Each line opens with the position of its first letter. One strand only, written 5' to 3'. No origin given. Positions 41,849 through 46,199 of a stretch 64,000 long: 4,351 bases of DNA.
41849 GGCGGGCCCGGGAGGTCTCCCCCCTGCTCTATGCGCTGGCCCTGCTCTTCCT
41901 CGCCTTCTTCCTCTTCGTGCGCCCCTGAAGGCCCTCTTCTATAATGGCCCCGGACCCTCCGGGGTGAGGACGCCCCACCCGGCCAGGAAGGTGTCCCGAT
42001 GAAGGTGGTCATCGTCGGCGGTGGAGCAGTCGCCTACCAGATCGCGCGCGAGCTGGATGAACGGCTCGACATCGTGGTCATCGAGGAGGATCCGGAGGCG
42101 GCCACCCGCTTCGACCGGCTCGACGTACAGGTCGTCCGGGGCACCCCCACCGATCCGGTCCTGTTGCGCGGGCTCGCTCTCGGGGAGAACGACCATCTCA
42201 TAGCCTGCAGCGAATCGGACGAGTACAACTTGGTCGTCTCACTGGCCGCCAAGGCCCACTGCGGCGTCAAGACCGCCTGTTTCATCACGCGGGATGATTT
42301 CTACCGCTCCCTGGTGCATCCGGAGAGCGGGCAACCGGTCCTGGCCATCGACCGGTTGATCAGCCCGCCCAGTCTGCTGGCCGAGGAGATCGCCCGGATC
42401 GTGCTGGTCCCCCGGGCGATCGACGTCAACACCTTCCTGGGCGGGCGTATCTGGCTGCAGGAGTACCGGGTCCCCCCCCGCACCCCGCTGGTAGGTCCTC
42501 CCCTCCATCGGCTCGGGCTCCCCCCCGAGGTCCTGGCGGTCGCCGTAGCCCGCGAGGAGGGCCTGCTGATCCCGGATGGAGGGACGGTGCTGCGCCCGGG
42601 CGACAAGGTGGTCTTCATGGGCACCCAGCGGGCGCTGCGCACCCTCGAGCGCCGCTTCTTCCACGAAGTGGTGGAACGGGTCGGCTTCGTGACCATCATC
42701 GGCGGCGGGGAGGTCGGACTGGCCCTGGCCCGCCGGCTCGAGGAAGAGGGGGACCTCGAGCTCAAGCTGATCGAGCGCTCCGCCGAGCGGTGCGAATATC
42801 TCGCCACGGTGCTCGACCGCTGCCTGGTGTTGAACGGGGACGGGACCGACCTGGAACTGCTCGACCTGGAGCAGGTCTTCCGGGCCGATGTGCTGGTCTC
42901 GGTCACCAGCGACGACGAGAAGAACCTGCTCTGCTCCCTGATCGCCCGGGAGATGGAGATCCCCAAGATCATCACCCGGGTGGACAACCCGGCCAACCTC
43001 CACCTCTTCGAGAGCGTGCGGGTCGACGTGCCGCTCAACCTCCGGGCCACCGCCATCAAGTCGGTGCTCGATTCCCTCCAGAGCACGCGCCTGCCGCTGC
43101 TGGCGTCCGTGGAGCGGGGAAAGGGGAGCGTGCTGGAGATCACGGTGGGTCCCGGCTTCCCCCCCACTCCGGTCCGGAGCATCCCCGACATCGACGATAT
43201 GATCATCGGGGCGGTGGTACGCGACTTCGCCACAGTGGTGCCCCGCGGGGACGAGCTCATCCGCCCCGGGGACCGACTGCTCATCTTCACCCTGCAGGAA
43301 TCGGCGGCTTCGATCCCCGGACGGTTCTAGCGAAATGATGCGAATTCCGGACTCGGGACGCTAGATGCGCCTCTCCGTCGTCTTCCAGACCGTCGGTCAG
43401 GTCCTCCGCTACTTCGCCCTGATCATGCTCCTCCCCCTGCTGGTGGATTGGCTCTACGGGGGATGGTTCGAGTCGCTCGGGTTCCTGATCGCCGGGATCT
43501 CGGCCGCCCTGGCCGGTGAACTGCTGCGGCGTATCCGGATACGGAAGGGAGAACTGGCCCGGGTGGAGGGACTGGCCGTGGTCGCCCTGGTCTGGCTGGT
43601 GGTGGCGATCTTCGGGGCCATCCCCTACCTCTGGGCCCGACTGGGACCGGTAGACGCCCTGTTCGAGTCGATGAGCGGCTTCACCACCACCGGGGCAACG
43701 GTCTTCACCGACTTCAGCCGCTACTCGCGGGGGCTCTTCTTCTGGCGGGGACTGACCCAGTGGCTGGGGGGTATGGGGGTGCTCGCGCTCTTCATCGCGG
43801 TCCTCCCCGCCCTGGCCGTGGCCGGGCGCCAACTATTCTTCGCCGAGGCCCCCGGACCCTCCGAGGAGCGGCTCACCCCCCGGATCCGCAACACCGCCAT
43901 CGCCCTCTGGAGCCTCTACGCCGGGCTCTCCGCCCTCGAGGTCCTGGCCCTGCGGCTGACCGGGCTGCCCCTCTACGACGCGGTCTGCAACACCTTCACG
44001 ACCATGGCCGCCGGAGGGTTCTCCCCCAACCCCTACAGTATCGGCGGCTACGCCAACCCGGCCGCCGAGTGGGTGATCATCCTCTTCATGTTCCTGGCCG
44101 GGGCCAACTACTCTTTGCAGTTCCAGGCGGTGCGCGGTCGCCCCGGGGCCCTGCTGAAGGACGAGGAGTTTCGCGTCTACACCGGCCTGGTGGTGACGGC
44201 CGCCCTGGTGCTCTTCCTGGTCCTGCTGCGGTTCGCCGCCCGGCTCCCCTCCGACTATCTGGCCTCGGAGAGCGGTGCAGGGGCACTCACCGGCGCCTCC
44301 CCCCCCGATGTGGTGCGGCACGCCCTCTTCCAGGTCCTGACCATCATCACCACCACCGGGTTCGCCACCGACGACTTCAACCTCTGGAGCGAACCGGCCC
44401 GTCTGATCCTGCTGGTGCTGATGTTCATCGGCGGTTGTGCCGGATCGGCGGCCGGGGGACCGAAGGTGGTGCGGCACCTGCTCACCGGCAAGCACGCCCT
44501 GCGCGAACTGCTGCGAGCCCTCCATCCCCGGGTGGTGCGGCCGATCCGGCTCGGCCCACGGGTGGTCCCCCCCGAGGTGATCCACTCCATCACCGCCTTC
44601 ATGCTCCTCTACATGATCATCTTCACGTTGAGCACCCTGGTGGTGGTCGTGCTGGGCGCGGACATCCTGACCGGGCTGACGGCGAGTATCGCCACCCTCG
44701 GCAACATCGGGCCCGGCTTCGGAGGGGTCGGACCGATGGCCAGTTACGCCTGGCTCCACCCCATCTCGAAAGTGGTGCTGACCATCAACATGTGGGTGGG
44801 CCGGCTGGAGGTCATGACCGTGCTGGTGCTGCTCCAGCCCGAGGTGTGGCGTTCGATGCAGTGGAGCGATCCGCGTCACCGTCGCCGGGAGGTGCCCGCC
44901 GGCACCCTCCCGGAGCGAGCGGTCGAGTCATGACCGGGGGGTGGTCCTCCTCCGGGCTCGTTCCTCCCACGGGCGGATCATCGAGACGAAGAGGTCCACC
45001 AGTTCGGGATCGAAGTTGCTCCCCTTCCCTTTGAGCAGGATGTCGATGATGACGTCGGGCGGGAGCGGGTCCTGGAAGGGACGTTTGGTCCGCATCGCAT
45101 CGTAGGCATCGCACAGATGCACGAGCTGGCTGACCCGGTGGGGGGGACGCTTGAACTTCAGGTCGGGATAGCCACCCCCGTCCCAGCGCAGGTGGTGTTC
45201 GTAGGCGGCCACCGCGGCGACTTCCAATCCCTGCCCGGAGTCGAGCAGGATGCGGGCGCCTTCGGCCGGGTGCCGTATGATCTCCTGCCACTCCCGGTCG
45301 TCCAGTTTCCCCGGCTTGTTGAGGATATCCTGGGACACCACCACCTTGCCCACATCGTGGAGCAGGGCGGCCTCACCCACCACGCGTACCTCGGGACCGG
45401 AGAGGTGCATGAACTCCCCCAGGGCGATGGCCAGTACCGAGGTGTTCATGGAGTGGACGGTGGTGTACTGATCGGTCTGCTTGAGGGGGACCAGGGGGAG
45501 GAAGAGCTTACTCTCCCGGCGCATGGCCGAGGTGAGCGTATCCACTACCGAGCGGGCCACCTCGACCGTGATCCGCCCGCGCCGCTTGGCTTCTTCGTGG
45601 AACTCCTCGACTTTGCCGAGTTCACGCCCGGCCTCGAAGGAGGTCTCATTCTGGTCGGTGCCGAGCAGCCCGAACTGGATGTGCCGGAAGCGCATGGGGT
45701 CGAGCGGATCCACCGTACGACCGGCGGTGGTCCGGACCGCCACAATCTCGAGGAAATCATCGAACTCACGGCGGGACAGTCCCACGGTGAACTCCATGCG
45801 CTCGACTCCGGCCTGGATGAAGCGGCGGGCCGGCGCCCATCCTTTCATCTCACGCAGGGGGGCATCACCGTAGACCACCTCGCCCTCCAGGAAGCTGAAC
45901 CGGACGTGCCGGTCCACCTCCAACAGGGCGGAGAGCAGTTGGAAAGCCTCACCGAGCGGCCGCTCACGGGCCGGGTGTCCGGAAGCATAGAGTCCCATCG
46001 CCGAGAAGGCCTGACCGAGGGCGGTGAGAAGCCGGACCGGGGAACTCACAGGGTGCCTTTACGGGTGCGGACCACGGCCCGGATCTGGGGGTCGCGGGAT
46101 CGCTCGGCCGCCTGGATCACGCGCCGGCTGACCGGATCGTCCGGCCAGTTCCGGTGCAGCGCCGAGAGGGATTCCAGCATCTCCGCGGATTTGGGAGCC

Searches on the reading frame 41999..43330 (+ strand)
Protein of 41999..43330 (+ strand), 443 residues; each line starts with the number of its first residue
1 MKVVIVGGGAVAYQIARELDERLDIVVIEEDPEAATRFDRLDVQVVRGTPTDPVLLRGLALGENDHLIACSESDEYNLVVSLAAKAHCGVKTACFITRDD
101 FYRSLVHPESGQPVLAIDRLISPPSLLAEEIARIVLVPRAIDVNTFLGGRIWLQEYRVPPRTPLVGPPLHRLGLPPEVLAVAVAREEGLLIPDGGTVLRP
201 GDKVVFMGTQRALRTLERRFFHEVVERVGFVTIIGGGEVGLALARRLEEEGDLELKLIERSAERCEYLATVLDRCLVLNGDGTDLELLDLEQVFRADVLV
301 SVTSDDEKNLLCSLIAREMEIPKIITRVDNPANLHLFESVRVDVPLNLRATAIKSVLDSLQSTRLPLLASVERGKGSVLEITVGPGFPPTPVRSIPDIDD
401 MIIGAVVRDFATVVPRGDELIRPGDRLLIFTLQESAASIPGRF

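Call 67: search_protein_families(library=pfam, proteins=[window:41999-43330:+], max_evalue=0.001)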
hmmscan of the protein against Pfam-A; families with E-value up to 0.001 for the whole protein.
window:41999-43330:+ (443 aa): 11 families
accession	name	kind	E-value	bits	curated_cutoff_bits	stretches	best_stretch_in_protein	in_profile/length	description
PF02254.24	TrkA_N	-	5.2e-43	146.5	23.8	2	231-344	1-112/116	TrkA-N domain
PF02080.26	TrkA_C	-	1.6e-20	73.2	27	2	153-220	1-70/71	TrkA-C domain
PF13241.12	NAD_binding_7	-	7.1e-09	36.6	22.1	0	231-332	10-96/104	Putative NAD(P)-binding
PF01266.30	DAO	-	6.1e-07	29.7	27.9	0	2-35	1-35/353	FAD dependent oxidoreductase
PF03435.24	Sacchrp_dh_NADP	-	2e-05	25.4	25.1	0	231-270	1-41/129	Saccharopine dehydrogenase NADP binding domain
PF03807.23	F420_oxidored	-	2.6e-05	25.1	21.6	0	231-273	2-45/94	NADP oxidoreductase coenzyme F420-dependent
PF13450.12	NAD_binding_8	-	7.6e-05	23.4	21.9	0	233-261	1-28/68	NAD(P)-binding Rossmann-like domain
PF07992.20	Pyr_redox_2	-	0.00016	21.6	26.1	0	1-31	1-32/291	Pyridine nucleotide-disulphide oxidoreductase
PF01488.26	Shikimate_DH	-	0.00022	21.8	24.3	0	231-316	15-96/138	Shikimate / quinate 5-dehydrogenase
PF05834.18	Lycopene_cycl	-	0.00025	20.7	23.4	0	231-263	2-35/380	Lycopene cyclase protein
PF01946.23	Thi4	-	0.00041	20.1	26.2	0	217-261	5-50/235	Thi4 family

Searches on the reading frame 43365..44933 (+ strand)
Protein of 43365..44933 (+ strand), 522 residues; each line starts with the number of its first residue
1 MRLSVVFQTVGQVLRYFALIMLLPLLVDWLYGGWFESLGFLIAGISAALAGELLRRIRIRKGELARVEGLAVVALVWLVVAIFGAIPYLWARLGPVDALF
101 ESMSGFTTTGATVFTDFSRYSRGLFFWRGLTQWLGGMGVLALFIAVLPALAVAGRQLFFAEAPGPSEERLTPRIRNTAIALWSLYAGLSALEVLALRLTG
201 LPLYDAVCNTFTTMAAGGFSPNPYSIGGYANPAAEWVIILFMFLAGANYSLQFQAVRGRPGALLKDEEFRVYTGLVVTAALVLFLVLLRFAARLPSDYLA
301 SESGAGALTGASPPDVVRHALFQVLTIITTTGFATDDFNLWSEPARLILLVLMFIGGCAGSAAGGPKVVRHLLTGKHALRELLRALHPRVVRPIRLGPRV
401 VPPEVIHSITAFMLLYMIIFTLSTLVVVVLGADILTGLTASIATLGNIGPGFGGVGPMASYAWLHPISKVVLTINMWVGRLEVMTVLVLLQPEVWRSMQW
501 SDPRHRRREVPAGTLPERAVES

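Call 67: search_protein_families(library=pfam, proteins=[window:43365-44933:+], max_evalue=0.001)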
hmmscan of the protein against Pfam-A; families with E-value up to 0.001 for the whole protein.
window:43365-44933:+ (522 aa): 1 family
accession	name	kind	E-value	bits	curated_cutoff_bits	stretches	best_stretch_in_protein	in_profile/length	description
PF02386.22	TrkH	-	4.5e-61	207.3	27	1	61-490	27-490/502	Cation transport protein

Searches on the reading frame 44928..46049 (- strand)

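Call 67: search_protein_families(library=pfam, proteins=[window:44928-46049:-], max_evalue=0.001)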
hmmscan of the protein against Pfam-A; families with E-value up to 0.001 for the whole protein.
window:44928-46049:- (373 aa): 2 families
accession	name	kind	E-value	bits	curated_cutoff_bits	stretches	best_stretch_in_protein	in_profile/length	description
PF01966.28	HD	-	8.2e-15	55.5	22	1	199-319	4-116/116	HD domain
PF13487.12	HD_5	-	9.8e-15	55.1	27.2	1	198-350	16-170/170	HD domain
